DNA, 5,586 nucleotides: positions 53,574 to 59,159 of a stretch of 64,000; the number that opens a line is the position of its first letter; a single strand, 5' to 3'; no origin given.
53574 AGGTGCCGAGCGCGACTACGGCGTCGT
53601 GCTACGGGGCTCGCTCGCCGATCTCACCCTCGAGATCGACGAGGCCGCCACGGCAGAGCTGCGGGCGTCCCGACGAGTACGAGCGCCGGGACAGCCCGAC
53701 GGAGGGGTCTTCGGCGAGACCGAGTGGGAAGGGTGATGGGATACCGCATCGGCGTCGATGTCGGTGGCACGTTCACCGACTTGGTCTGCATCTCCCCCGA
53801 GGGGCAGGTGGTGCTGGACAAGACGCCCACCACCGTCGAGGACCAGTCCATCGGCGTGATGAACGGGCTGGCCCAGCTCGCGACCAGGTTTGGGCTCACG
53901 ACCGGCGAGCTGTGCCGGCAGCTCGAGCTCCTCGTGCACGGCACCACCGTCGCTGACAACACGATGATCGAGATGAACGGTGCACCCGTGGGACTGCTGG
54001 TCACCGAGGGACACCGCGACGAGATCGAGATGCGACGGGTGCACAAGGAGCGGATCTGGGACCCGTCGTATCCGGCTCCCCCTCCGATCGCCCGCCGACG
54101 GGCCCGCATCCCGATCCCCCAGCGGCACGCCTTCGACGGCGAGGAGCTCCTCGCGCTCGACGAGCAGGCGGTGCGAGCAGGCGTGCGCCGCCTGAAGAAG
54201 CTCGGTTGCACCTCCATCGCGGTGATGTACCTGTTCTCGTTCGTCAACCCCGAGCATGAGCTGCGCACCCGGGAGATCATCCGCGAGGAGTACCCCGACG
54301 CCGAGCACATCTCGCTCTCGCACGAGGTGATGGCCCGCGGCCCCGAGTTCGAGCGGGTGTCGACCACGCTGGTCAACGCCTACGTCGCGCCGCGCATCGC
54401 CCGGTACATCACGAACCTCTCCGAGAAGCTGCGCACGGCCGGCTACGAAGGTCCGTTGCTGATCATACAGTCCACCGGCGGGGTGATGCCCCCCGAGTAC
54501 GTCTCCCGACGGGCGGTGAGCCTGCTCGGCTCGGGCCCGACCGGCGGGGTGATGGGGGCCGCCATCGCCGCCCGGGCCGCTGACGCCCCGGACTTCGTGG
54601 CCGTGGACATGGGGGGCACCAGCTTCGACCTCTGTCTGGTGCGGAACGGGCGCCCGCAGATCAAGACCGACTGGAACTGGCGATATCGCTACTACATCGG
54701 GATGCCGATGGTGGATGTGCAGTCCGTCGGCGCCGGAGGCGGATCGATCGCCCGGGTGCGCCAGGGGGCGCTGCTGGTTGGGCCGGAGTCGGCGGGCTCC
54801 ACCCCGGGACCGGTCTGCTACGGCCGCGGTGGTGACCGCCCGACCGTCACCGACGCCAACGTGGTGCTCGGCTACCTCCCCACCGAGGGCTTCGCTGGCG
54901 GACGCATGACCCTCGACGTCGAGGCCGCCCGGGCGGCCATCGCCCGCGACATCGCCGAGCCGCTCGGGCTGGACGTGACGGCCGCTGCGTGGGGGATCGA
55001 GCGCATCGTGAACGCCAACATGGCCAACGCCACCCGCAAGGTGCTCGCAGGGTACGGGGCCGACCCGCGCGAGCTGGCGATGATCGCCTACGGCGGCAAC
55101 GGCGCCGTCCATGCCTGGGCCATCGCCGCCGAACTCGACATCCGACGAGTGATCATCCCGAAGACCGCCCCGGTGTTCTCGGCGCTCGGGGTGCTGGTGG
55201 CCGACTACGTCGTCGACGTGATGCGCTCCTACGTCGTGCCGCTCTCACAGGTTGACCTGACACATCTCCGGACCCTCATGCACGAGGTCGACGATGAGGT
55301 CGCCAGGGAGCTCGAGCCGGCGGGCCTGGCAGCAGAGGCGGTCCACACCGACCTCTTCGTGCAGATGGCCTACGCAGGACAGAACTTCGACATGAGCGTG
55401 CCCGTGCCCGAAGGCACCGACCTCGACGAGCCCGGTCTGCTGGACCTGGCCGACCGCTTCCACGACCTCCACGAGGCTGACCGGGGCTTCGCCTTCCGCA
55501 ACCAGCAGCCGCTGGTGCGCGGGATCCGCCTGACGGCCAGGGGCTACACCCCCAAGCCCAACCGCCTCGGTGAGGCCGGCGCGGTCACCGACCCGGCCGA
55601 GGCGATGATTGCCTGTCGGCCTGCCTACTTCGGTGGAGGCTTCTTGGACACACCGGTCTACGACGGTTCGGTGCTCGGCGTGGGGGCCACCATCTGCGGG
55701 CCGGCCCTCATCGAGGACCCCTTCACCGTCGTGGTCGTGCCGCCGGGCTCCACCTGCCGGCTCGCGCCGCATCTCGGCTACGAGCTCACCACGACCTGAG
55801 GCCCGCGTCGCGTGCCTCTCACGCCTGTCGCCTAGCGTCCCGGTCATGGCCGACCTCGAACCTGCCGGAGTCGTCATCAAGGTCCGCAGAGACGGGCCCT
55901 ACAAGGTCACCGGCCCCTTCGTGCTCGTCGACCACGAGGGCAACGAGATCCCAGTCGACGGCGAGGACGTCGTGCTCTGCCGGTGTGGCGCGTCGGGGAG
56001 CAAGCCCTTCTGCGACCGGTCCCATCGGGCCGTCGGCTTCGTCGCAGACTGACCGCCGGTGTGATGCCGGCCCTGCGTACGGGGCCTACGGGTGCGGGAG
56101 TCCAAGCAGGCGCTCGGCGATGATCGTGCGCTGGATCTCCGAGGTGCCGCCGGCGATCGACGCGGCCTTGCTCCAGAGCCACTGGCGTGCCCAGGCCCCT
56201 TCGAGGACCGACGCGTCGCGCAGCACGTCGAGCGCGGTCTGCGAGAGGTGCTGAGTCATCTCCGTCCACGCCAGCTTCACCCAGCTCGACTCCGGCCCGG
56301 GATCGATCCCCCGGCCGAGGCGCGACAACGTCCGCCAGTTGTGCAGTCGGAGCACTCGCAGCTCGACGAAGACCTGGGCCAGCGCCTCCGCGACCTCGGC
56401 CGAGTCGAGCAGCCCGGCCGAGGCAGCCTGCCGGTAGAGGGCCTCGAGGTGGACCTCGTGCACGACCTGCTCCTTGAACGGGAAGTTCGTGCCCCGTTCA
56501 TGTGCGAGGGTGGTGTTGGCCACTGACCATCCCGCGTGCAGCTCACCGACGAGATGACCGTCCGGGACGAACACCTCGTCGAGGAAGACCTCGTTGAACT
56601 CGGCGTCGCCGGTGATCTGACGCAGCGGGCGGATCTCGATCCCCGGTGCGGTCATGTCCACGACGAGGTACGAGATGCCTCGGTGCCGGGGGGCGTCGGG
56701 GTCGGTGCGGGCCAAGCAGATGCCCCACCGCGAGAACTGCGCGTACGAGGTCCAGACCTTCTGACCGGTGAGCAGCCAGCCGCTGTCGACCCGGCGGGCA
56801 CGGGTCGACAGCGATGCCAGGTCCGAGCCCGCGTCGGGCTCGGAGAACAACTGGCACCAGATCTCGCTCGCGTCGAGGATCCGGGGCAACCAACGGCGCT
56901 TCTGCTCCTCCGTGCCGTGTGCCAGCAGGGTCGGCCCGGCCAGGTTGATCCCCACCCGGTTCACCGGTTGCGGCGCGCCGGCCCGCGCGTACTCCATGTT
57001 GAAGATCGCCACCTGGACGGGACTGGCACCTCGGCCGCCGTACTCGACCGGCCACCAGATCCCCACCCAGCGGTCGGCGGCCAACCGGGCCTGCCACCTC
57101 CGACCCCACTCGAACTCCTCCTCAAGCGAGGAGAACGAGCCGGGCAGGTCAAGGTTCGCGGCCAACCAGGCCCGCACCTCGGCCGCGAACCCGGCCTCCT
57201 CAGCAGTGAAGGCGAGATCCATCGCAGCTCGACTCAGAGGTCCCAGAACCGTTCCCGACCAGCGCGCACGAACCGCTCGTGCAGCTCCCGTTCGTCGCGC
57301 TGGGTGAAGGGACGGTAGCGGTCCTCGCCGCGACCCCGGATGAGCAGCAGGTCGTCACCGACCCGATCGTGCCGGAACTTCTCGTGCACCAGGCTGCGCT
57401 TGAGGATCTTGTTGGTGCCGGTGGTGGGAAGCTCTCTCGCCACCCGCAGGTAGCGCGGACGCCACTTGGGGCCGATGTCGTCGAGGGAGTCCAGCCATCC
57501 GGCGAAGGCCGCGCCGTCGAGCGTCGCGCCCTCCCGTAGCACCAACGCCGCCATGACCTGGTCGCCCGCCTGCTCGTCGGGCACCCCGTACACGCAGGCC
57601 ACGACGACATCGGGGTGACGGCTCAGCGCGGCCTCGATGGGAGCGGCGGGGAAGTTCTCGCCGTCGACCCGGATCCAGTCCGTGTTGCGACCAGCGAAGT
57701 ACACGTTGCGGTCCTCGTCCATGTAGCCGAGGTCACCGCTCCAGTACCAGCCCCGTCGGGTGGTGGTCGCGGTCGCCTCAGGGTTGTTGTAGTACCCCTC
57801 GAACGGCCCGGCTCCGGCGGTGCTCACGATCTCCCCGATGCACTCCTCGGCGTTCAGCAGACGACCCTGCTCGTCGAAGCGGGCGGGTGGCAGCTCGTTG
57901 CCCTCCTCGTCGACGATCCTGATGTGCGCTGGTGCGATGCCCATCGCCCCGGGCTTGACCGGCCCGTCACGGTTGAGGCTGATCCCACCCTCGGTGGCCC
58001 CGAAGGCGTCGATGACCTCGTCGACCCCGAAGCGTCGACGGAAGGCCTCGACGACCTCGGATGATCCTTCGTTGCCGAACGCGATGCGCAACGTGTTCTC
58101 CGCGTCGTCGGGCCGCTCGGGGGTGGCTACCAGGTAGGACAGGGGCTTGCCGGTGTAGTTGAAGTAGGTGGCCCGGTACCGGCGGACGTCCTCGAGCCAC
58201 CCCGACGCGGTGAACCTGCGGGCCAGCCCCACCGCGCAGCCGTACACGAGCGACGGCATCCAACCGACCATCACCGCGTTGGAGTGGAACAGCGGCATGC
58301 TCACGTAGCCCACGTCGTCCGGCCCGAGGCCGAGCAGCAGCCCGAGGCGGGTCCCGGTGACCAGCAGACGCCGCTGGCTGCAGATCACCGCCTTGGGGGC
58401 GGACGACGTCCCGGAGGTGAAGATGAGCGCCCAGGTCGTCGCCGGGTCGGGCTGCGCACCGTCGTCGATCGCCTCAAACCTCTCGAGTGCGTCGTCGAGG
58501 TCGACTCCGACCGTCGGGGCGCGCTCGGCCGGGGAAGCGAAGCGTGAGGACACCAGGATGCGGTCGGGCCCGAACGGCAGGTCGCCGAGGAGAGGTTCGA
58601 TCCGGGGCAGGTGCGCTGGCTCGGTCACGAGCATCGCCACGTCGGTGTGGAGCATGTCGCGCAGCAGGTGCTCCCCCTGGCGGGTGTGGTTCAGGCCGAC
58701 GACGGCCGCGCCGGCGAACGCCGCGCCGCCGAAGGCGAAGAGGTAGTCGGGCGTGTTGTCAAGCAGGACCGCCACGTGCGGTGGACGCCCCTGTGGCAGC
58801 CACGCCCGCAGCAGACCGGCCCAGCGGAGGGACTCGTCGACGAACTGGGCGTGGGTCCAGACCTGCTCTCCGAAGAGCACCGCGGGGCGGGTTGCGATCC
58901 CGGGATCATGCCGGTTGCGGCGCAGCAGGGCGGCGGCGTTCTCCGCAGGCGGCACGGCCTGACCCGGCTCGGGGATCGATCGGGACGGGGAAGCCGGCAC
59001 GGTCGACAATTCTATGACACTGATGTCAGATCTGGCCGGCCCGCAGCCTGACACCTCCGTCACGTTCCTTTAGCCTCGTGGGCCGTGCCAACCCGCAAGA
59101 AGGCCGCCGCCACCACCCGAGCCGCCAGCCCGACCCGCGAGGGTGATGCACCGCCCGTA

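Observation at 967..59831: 17 copies of a 20-bp palindrome (core TGACR-N4-YGTCA, flanks near AACC...GGTT) mark nearly every promoter region of a >55-kb CoA-thioester catabolic supercluster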

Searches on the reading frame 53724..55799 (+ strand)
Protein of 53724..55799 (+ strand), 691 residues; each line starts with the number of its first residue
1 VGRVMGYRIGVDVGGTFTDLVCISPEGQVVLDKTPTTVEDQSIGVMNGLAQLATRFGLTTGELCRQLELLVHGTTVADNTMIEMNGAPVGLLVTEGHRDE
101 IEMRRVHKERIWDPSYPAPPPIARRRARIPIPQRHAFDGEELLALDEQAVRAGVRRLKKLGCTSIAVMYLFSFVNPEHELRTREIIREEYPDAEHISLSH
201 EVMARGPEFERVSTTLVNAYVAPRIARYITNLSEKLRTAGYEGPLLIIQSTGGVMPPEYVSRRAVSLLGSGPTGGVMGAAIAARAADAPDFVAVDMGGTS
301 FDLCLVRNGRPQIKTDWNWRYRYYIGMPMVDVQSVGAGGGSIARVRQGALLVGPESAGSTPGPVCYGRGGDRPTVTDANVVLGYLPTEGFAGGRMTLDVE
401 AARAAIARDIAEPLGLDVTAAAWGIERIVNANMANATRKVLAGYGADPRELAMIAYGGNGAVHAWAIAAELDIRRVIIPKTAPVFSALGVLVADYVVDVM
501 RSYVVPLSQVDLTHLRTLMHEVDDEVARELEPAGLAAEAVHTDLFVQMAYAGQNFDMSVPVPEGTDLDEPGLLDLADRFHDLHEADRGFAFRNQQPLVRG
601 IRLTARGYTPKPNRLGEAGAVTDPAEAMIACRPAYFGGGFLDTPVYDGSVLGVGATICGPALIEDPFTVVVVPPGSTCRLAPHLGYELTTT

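Call 15: search_protein_families(library=pfam, proteins=[window:53724-55799:+], max_evalue=0.00001)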
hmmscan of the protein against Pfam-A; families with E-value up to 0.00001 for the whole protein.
window:53724-55799:+ (691 aa): 3 families
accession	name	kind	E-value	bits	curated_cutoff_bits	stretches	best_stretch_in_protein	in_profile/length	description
PF01968.24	Hydantoinase_A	-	2.2e-89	300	22.9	1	211-497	1-289/291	Hydantoinase/oxoprolinase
PF05378.19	Hydant_A_N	-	2.3e-43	148.4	25.2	1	8-189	1-175/176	Hydantoinase/oxoprolinase N-terminal region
PF19278.4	Hydant_A_C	-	1.5e-15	57.5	21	1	514-683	13-185/193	Hydantoinase/oxoprolinase C-terminal domain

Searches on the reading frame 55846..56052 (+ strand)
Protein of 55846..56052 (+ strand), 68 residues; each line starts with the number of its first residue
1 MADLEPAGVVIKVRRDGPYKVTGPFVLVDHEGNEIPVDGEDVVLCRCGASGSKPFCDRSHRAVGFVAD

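Call 15: search_protein_families(library=pfam, proteins=[window:55846-56052:+], max_evalue=0.00001)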
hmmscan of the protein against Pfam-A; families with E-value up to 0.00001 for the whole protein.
window:55846-56052:+ (68 aa): 1 family
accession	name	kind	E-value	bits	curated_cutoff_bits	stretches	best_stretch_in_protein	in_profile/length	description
PF09360.15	zf-CDGSH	-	4.8e-19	68.8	29.5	1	16-61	1-48/48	Iron-binding zinc finger CDGSH type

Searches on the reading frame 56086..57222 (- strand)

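Call 15: search_protein_families(library=pfam, proteins=[window:56086-57222:-], max_evalue=0.00001)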
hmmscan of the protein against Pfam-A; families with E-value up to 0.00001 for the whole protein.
window:56086-57222:- (378 aa): 3 families
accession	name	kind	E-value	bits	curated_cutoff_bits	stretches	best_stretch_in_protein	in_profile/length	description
PF00441.29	Acyl-CoA_dh_1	-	6.4e-21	75.5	22.4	1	230-373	2-150/150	Acyl-CoA dehydrogenase, C-terminal domain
PF02770.24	Acyl-CoA_dh_M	-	2.9e-18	66.3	33.3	1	123-216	1-96/97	Acyl-CoA dehydrogenase, middle domain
PF02771.21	Acyl-CoA_dh_N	-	3.5e-17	63.2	22.9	1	6-117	1-111/113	Acyl-CoA dehydrogenase, N-terminal domain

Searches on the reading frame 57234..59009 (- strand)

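Call 15: search_protein_families(library=pfam, proteins=[window:57234-59009:-], max_evalue=0.00001)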
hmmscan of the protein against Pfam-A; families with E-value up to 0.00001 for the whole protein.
window:57234-59009:- (591 aa): 2 families
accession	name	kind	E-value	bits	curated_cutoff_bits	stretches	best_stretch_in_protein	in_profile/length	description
PF00501.34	AMP-binding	-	3.6e-45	154.9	29.9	1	41-407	11-384/384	AMP-binding enzyme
PF13193.12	AMP-binding_C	-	3.9e-13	50.6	24.5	1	458-534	2-76/76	AMP-binding enzyme C-terminal domain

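Call 55: search_protein_families(library=ncbifam, proteins=[window:57234-59009:-], max_evalue=1e-10)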
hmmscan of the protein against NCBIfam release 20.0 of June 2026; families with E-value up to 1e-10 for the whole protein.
window:57234-59009:- (591 aa): 70 families (the best 25 are shown)
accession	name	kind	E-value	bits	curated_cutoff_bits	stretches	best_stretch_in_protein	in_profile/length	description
NF052587.1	SterCoASynCasI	equivalog_domain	1e-157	526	900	1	40-588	17-549/550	steroid-22-oyl-CoA synthetase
NF009927.1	PRK13388.1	exception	5.1e-148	493.8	800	1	25-559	4-514/523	fatty-acid--CoA ligase FadD1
NF005897.1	PRK07867.1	exception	2.1e-133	445.6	850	1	50-543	24-484/496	long-chain-fatty-acid--CoA ligase FadD17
NF004808.0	PRK06155.1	equivalog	7.8e-87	291.8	722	1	18-545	15-523/542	ATP-dependent acyl-CoA ligase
NF006134.1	PRK08279.1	equivalog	7.9e-78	262.5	625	1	39-577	58-599/605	long-chain-acyl-CoA synthetase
NF004837.0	PRK06187.1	subfamily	9e-64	215.6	476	1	41-540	24-518/531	long-chain-fatty-acid--CoA ligase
NF038342.1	FACL_FadD6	exception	2.4e-48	164.9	975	1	45-576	60-578/584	long-chain-acyl-CoA synthetase FadD6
NF005947.1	PRK08008.1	equivalog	2.3e-47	161.8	651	1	76-540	62-517/518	crotonobetaine/carnitine-CoA ligase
NF006182.0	PRK08316.1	subfamily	8e-47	159.9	663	1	38-542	24-515/523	fatty acyl-CoA synthetase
NF004797.0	PRK06145.1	equivalog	5.2e-41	140.5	850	1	189-543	148-494/499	acyl-CoA synthetase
NF005714.0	PRK07529.1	subfamily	1.1e-40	139.6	632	1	49-544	62-576/640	acyl-CoA synthetase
NF005858.0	PRK07787.1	subfamily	1.2e-39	136.1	575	1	39-541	15-469/471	acyl-CoA synthetase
NF006020.0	PRK08162.1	subfamily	2.5e-39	135.1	677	2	388-541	386-535/545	acyl-CoA synthetase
NF004511.1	PRK05852.1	equivalog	6.5e-39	133.9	650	1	78-545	53-504/505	FadD7 family fatty acid--CoA ligase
NF004822.0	PRK06178.1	equivalog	5e-37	127.7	782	2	402-542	428-565/571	acyl-CoA synthetase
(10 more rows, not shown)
